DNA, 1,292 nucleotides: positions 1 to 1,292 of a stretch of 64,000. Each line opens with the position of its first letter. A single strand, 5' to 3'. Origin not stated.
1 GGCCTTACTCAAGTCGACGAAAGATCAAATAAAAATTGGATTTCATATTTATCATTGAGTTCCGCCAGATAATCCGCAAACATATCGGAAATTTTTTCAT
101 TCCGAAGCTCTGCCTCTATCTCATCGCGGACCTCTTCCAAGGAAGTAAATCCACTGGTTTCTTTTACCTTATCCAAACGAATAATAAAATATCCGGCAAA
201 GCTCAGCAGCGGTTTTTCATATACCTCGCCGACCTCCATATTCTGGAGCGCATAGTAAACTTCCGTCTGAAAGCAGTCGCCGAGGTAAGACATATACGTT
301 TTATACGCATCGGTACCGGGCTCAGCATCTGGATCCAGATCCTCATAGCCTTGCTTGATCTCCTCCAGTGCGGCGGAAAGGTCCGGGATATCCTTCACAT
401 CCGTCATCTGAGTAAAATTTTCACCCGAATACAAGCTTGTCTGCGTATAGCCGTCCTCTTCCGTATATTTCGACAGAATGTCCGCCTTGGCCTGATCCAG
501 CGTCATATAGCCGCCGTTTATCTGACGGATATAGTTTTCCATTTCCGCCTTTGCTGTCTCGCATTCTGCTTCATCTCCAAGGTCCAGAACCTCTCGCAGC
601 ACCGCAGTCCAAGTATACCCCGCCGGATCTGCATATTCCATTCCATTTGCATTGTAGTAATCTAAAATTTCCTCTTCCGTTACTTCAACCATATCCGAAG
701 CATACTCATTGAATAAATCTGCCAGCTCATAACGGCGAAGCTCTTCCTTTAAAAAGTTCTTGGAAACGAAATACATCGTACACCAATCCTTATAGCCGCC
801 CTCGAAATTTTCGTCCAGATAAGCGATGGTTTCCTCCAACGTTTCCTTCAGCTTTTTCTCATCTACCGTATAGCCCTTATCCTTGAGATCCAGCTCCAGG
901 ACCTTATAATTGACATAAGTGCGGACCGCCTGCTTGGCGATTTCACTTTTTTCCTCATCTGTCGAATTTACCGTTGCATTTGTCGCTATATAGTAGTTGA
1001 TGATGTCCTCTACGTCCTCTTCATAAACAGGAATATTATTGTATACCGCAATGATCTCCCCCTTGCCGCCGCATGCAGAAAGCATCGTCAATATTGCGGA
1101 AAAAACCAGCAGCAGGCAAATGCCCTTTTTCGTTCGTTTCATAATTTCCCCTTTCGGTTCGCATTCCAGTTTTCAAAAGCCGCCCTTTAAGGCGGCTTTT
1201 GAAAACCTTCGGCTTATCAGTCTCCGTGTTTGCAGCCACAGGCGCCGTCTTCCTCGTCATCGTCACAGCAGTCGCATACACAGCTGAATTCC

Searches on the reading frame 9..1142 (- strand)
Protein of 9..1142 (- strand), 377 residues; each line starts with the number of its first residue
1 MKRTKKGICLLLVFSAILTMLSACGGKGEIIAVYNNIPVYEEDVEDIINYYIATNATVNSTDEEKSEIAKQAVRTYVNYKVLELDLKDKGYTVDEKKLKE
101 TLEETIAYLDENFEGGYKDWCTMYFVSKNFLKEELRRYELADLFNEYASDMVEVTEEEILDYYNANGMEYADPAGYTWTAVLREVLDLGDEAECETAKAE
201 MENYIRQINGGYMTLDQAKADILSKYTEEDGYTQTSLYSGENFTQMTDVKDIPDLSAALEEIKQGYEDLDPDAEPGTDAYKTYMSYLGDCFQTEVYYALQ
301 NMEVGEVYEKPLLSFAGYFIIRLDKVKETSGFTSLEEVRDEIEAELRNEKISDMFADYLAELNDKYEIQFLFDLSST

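Call 99: find_encoding_contigs(protein=window:9-1142:-, flank=10000, max_places=3)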
Protein window:9-1142:- (377 aa): 23 contigs read that carry it; 3 places shown.
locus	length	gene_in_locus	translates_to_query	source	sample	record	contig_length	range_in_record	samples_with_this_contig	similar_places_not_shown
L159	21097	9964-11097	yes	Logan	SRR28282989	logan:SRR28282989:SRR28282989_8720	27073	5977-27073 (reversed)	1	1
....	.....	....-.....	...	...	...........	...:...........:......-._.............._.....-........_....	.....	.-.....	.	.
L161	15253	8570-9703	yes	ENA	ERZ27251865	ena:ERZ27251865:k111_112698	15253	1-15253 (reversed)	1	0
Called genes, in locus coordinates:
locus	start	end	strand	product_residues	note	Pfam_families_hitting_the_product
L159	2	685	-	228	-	?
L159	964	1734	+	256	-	PF13277:YmdB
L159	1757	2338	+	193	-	PF13420:Acetyltransf_4, PF00583:Acetyltransf_1, PF13673:Acetyltransf_10 (weak), PF13508:Acetyltransf_7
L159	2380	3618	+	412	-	PF05221:AdoHcyase, PF02826:2-Hacid_dh_C, PF00670:AdoHcyase_NAD, PF07991:KARI_N (faint)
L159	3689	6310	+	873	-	PF25788:Ig_Rha78A_N, PF08531:Bac_rhamnosid_N, PF05592:Bac_rhamnosid, PF17389:Bac_rhamnosid6H, PF17390:Bac_rhamnosid_C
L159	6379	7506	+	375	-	PF00149:Metallophos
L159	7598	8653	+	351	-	PF01321:Creatinase_N, PF00557:Peptidase_M24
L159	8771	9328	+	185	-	PF08207:EFP_N, PF01132:EFP, PF09285:Elong-fact-P_C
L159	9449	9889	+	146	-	-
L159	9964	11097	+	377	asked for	PF13145:Rotamase_2 (faint)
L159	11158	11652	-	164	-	-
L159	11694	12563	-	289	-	PF02195:ParB_N, PF17762:HTH_ParB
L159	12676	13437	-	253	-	PF00142:Fer4_NifH, PF01656:CbiA, PF02374:ArsA_ATPase (faint), PF06564:CBP_BcsQ, PF09140:MipZ, PF10609:ParA, PF13614:AAA_31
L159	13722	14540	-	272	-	PF02195:ParB_N, PF17762:HTH_ParB (weak)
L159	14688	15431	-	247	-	PF02527:GidB, PF13649:Methyltransf_25 (weak), PF13847:Methyltransf_31, PF08241:Methyltransf_11 (weak)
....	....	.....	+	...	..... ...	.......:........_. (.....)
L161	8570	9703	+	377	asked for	PF13145:Rotamase_2 (faint)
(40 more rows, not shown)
